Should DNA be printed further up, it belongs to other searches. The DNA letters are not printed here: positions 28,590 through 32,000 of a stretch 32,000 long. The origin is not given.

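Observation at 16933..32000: Giant (more than 15 kb, more than 5,000 aa) modular beta-helix surface gene with an unusual eight-module architecture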

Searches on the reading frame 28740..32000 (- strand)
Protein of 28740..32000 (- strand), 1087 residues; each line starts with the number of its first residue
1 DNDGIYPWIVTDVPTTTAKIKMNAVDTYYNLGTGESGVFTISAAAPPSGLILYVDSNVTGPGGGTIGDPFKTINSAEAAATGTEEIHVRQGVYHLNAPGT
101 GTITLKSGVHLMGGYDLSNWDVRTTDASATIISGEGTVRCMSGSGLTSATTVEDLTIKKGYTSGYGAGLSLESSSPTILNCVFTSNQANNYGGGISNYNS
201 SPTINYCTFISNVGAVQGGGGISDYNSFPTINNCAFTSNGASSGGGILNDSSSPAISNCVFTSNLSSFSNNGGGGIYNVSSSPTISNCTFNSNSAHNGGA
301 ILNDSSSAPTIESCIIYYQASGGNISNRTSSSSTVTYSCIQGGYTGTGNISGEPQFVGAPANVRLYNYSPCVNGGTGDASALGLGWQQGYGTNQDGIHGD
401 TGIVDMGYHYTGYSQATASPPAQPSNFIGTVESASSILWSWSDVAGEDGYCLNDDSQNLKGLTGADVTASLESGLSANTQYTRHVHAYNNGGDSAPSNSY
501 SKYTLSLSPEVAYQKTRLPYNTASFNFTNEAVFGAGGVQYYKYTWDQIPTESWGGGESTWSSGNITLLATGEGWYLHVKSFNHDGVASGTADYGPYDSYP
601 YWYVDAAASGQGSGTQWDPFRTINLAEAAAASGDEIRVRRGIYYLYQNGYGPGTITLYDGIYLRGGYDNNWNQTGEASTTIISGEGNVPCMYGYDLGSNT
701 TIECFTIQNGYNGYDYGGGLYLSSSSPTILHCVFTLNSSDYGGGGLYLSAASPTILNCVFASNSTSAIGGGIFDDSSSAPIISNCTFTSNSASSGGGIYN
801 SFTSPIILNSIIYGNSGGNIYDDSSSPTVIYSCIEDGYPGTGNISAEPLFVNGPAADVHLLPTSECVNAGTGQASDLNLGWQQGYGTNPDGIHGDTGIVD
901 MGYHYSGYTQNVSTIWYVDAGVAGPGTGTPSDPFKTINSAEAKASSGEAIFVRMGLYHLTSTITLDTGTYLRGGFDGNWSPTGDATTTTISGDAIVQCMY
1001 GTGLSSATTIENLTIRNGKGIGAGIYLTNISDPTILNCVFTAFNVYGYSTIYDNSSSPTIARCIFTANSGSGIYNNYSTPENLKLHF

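Call 7: search_protein_families(library=pfam, proteins=[window:28740-32000:-], max_evalue=0.01)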
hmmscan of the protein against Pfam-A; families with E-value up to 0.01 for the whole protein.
window:28740-32000:- (1087 aa): 5 families
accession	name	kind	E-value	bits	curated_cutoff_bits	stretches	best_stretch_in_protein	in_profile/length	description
PF13229.12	Beta_helix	-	1.1e-26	93.9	25.9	4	988-1083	34-127/158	Right handed beta helix region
PF07602.17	DUF1565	-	1.2e-08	35.1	20.3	1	612-792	5-200/257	Protein of unknown function (DUF1565)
PF02415.23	Chlam_PMP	-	0.00025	21.4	20.6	0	287-303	1-18/19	Chlamydia polymorphic membrane protein (Chlamydia_PMP) repeat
PF00041.27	fn3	-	0.00042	20.9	25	1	423-499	2-80/84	Fibronectin type III domain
PF17161.10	DUF5123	-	0.0015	20.1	35.1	0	284-338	2-58/113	Domain of unknown function (DUF5123)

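Call 8: search_protein_families(library=ncbifam, proteins=[window:28740-32000:-], max_evalue=0.01)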
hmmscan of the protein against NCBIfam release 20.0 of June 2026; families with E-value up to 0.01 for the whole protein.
window:28740-32000:- (1087 aa): 1 family
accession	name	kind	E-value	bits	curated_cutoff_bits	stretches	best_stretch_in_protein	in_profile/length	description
NF047854.1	LIC10774_subfam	equivalog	1.8e-06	27.2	380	2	599-711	58-186/358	LIC10774/LIC10365 family surface protein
